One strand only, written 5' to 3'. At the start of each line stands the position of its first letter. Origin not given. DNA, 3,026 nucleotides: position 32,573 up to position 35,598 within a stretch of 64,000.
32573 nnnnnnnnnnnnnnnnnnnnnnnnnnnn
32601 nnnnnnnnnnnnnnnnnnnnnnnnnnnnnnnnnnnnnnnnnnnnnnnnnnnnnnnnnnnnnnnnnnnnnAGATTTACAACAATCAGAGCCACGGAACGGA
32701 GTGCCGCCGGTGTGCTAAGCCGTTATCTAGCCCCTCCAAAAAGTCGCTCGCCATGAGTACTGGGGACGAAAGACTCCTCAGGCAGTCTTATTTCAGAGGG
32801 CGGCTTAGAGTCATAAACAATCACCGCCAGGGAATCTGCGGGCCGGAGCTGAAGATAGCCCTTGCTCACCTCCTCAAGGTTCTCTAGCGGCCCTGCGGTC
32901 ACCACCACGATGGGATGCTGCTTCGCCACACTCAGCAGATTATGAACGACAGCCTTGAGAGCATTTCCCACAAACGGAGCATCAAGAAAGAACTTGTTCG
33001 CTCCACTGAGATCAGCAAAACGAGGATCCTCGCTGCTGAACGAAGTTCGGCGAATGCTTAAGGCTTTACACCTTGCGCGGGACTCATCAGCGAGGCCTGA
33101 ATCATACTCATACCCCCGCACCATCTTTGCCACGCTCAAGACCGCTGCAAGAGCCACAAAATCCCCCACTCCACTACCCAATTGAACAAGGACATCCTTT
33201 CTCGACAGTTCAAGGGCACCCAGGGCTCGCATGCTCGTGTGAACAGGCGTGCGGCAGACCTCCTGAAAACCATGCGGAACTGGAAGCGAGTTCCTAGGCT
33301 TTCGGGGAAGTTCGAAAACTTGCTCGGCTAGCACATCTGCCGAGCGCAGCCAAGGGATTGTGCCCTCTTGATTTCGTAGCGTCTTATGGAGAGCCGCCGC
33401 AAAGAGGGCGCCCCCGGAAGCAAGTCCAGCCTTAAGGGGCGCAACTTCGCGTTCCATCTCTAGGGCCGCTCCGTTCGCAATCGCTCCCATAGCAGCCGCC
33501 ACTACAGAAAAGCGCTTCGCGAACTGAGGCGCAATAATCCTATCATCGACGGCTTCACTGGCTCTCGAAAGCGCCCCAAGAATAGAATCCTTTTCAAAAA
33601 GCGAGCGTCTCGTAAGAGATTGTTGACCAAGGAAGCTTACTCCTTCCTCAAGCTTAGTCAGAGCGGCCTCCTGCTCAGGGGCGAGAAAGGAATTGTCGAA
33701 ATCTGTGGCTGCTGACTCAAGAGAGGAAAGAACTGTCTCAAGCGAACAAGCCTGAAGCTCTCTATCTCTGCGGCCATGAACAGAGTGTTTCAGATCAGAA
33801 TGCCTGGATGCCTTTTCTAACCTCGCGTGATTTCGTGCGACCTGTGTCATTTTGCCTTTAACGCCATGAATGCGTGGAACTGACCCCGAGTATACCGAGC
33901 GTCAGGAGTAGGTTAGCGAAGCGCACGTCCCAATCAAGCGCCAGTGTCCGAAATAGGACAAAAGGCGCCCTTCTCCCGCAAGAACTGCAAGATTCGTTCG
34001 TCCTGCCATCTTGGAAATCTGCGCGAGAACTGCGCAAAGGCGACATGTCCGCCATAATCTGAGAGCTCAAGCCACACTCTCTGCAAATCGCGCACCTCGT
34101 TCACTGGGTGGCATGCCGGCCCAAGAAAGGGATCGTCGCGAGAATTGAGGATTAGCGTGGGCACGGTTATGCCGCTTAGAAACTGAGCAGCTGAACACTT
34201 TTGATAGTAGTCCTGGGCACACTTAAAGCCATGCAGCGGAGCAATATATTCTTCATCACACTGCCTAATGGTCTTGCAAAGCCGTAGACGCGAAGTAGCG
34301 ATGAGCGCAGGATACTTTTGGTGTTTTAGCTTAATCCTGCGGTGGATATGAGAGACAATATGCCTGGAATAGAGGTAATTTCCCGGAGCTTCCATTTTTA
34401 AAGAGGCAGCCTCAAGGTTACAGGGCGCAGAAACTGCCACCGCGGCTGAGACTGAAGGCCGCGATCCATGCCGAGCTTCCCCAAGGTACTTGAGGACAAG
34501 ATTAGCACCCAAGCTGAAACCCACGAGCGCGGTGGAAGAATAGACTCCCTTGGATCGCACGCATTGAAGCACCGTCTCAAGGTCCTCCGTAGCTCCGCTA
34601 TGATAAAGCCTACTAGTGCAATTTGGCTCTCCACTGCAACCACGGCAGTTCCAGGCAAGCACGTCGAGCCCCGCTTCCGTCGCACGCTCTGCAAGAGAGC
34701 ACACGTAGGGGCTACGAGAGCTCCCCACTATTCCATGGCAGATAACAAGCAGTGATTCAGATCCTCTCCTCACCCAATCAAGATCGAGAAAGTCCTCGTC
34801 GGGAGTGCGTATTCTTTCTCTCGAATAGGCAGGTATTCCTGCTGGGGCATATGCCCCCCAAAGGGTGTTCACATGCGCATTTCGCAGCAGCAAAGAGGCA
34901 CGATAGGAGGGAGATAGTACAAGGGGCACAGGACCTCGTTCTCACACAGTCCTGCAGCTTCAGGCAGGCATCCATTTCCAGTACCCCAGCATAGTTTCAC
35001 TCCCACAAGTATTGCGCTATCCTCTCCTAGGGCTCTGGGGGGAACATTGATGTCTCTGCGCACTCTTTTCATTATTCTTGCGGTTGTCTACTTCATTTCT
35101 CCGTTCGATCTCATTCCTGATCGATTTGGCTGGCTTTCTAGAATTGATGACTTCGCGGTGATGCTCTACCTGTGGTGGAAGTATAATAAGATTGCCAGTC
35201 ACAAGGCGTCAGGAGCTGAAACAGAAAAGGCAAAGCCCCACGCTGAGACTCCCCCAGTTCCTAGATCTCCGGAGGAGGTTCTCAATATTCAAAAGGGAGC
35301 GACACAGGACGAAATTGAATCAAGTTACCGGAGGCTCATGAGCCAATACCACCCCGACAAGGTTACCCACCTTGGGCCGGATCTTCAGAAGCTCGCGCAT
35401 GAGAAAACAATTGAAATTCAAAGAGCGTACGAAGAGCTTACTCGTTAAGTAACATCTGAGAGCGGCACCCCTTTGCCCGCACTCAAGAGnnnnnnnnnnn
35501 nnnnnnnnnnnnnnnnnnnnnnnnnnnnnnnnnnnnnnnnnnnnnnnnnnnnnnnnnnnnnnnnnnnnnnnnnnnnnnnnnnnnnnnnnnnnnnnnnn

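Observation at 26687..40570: Possible inserted block of effector-like genes bounded by a truncated VIT-family gene fragment and ccoH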

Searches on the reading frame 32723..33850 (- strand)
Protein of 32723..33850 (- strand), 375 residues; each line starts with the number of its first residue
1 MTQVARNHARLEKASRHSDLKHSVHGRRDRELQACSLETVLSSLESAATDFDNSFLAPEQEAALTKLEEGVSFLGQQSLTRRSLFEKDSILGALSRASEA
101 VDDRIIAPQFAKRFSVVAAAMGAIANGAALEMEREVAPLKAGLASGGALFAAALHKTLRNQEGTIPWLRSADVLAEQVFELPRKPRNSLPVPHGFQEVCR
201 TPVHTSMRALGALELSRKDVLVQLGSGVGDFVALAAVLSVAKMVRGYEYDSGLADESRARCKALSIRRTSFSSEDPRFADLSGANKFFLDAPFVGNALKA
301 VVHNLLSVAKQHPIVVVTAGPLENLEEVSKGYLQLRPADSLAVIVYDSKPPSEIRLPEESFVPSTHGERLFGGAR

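Call 4: search_protein_families(library=pfam, proteins=[window:32723-33850:-], max_evalue=0.01)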
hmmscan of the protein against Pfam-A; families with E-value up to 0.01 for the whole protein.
window:32723-33850:- (375 aa): 1 family
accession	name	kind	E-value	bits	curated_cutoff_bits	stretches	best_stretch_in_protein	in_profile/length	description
PF08123.19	DOT1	-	0.0014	18.7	23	1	211-260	36-85/205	Histone methylation protein DOT1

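Call 21: search_protein_families(library=ncbifam, proteins=[window:32723-33850:-], max_evalue=0.01)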
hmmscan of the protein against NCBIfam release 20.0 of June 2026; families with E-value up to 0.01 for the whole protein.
window:32723-33850:- (375 aa): 1 family
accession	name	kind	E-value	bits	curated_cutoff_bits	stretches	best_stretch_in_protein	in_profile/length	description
NF005640.0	PRK07402.1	equivalog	0.0006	19.4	219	1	206-337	32-163/200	precorrin-6Y C5,15-methyltransferase subunit CbiT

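Call 22: search_protein_families(library=padloc, proteins=[window:32723-33850:-], max_evalue=0.01)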
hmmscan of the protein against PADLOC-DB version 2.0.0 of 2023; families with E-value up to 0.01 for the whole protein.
window:32723-33850:- (375 aa): 0 families

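Call 35: find_homologous_proteins(query=window:32723-33850:-)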
Query window:32723-33850:- (375 aa): 5 proteins with E <= 0.001 among 8000 candidates.
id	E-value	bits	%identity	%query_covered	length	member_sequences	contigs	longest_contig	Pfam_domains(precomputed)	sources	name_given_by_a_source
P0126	7.8e-238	806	100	100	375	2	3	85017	-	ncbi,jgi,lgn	jgi:protein-L-isoaspartate O-methyltransferase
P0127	6.6e-110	386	54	99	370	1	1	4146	PF08123.20,PF01135.26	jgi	jgi:protein-L-isoaspartate O-methyltransferase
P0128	2.9e-77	278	45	89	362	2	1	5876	-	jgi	-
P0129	1.5e-74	269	44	89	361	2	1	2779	PF01135.26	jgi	-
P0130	6.2e-71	257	47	76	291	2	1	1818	PF01135.26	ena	-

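Call 36: find_encoding_contigs(protein=P0128, flank=10000, max_places=4)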
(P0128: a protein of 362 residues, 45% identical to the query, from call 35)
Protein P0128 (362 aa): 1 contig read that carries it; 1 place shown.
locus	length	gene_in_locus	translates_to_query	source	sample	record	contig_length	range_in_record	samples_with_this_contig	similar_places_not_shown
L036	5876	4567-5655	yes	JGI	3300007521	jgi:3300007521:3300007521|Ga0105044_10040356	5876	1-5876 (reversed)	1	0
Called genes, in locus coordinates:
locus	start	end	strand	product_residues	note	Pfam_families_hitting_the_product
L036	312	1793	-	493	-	PF00773:RNB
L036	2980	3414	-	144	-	PF06803:DUF1232, PF00226:DnaJ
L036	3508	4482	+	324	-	PF00561:Abhydrolase_1, PF12146:Hydrolase_4, PF12697:Abhydrolase_6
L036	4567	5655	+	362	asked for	-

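Call 37: find_encoding_contigs(protein=P0129, flank=10000, max_places=4)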
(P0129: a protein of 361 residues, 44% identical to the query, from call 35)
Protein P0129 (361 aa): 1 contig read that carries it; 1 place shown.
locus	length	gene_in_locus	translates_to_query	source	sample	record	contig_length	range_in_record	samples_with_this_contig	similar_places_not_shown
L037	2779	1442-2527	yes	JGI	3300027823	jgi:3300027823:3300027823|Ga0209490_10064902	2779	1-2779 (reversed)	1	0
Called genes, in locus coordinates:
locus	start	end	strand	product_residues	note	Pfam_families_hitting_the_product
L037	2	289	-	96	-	?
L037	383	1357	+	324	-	PF00561:Abhydrolase_1, PF12146:Hydrolase_4, PF12697:Abhydrolase_6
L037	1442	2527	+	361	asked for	PF01135:PCMT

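Call 51: search_solved_structures(query=window:32723-33850:-, max_evalue=1)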
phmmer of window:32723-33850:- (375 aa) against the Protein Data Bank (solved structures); distinct sequences matched with E-value up to 1: 1.
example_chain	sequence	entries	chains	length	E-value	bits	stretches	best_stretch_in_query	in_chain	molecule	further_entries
5bxy_A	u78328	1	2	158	0.057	15.8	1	202-307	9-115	RNA methyltransferase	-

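Call 54: search_protein_families(library=pfam, proteins=[L036:2412-2789:-], max_evalue=1)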
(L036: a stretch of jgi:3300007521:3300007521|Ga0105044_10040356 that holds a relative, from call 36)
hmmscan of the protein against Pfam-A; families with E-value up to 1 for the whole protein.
L036:2412-2789:- (125 aa): 4 families
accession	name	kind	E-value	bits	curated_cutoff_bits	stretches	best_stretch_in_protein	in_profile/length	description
PF01738.24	DLH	-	1.4e-05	25.2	21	1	6-102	93-194/217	Dienelactone hydrolase family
PF00561.26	Abhydrolase_1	-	0.0067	16.6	25.8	0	5-43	64-102/245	alpha/beta hydrolase fold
PF12146.15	Hydrolase_4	-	0.03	14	27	1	7-40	73-106/239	Serine aminopeptidase, S33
PF07859.19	Abhydrolase_3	-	0.22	11.7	25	1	8-47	69-109/210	alpha/beta hydrolase fold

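Call 67: search_protein_families(library=phrogs, proteins=[window:32723-33850:-], max_evalue=0.001)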
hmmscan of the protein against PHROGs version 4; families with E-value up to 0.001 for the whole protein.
window:32723-33850:- (375 aa): 0 families

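Call 88: find_encoding_contigs(protein=P0130, flank=5000, max_places=2)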
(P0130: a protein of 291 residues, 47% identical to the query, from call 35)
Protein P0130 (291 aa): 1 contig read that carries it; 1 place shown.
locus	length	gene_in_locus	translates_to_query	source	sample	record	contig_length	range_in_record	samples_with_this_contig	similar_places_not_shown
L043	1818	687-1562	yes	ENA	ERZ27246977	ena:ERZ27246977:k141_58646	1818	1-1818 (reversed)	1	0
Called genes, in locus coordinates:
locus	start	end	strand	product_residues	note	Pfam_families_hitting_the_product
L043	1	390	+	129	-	?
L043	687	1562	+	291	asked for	PF01135:PCMT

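Call 94: find_encoding_contigs(protein=P0271, flank=6000, max_places=3)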
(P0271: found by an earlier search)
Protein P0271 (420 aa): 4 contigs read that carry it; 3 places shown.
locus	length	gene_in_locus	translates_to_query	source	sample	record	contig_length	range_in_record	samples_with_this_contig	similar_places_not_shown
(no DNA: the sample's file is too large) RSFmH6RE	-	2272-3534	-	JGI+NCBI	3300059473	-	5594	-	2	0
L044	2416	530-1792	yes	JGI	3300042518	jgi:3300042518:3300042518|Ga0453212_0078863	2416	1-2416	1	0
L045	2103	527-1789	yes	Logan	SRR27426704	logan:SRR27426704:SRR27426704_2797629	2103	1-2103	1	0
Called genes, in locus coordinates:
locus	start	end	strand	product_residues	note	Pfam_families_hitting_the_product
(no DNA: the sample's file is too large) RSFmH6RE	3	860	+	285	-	?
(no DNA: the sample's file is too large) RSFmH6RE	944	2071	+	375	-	-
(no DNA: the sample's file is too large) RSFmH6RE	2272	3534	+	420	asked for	-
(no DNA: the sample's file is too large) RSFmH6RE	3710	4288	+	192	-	-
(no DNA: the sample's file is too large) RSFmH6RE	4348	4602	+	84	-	-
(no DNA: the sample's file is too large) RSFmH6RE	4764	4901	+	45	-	-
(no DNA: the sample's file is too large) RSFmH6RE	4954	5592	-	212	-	?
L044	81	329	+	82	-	-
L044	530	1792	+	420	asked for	-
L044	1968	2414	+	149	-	?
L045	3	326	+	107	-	?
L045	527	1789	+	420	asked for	-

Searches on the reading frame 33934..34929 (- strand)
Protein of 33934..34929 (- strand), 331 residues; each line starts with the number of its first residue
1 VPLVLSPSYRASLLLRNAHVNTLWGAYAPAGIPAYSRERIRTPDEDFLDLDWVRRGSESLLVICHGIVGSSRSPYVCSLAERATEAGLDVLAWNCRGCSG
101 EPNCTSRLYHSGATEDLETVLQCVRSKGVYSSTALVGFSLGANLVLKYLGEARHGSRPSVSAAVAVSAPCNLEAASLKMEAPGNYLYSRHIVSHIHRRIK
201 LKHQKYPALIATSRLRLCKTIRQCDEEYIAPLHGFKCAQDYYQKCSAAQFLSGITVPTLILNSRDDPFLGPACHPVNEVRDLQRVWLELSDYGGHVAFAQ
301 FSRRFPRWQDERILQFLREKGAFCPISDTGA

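Call 4: search_protein_families(library=pfam, proteins=[window:33934-34929:-], max_evalue=0.01)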
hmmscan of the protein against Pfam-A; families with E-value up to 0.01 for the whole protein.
window:33934-34929:- (331 aa): 3 families
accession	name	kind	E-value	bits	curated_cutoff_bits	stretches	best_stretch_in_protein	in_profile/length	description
PF00561.26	Abhydrolase_1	-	2.8e-13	50.6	25.8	1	60-171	2-103/245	alpha/beta hydrolase fold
PF12146.15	Hydrolase_4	-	2.3e-10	40.6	27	1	59-270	5-206/239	Serine aminopeptidase, S33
PF12697.13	Abhydrolase_6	-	3.4e-07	31.6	26.3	1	61-275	1-178/217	Alpha/beta hydrolase family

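Call 21: search_protein_families(library=ncbifam, proteins=[window:33934-34929:-], max_evalue=0.01)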
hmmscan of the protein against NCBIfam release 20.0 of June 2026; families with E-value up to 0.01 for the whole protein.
window:33934-34929:- (331 aa): 2 families
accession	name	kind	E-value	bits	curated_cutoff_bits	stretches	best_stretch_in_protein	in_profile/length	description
NF008218.0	PRK10985.1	equivalog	6.2e-60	203.2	267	1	15-318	11-319/326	hydrolase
NF047920.1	lactonase_UilS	equivalog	0.00045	20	400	1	57-146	23-113/285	UilS family quorum-quenching N-acyl-homoserine lactonase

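Call 22: search_protein_families(library=padloc, proteins=[window:33934-34929:-], max_evalue=0.01)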
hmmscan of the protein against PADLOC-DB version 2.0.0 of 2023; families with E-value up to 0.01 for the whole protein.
window:33934-34929:- (331 aa): 0 families

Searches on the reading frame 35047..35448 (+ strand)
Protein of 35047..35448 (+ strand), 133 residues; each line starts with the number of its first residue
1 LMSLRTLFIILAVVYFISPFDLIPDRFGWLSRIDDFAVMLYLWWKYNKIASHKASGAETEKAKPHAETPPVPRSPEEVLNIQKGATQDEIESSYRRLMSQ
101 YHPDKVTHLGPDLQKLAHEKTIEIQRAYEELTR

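Call 21: search_protein_families(library=ncbifam, proteins=[window:35047-35448:+], max_evalue=0.01)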
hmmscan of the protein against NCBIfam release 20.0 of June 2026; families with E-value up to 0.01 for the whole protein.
window:35047-35448:+ (133 aa): 14 families
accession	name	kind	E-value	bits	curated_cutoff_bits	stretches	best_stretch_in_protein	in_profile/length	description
NF006948.0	PRK09430.1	equivalog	1.1e-13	51.5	162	1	70-131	197-260/267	co-chaperone DjlA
TIGR02349.1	DnaJ_bact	equivalog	5.2e-10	39.3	377.2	1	77-131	4-53/354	molecular chaperone DnaJ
NF050028.1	CldAdptActJ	equivalog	2.4e-09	37.6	150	1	77-131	6-60/93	cold adaptation protein ActJcold adaptation protein ActJ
NF008035.0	PRK10767.1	subfamily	5.4e-08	32.3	338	1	77-132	8-58/374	molecular chaperone DnaJ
NF010874.0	PRK14281.1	equivalog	6.9e-07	28.7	619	1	77-131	7-56/397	chaperone protein DnaJ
NF037946.1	terminal_TopJ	equivalog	7e-06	24.8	300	1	77-130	9-56/810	terminal organelle assembly protein TopJ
NF010892.0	PRK14299.1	equivalog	2.1e-05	23.9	392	1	78-131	9-56/291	chaperone protein DnaJ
NF010871.0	PRK14278.1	equivalog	2.6e-05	23.3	502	1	78-132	8-56/378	molecular chaperone DnaJ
NF010894.0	PRK14301.1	equivalog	0.00011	21.3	548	1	76-129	7-55/373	chaperone protein DnaJ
NF010885.0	PRK14292.1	equivalog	0.00013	21.1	585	1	77-129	6-52/371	chaperone protein DnaJ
TIGR03835.1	termin_org_DnaJ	equivalog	0.00023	19.7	512.25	1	77-129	6-52/871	terminal organelle assembly protein TopJ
NF006502.0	PRK08937.3-2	equivalog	0.00064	19.3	259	1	77-131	207-261/275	adenylosuccinate lyase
NF001420.0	PRK00294.1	equivalog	0.0049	17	169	1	87-131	20-64/173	co-chaperone HscB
NF003449.0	PRK05014.1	equivalog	0.01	16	189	0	88-131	18-61/172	co-chaperone HscB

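Call 22: search_protein_families(library=padloc, proteins=[window:35047-35448:+], max_evalue=0.01)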
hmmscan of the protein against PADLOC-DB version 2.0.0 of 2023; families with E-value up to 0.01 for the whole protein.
window:35047-35448:+ (133 aa): 0 families
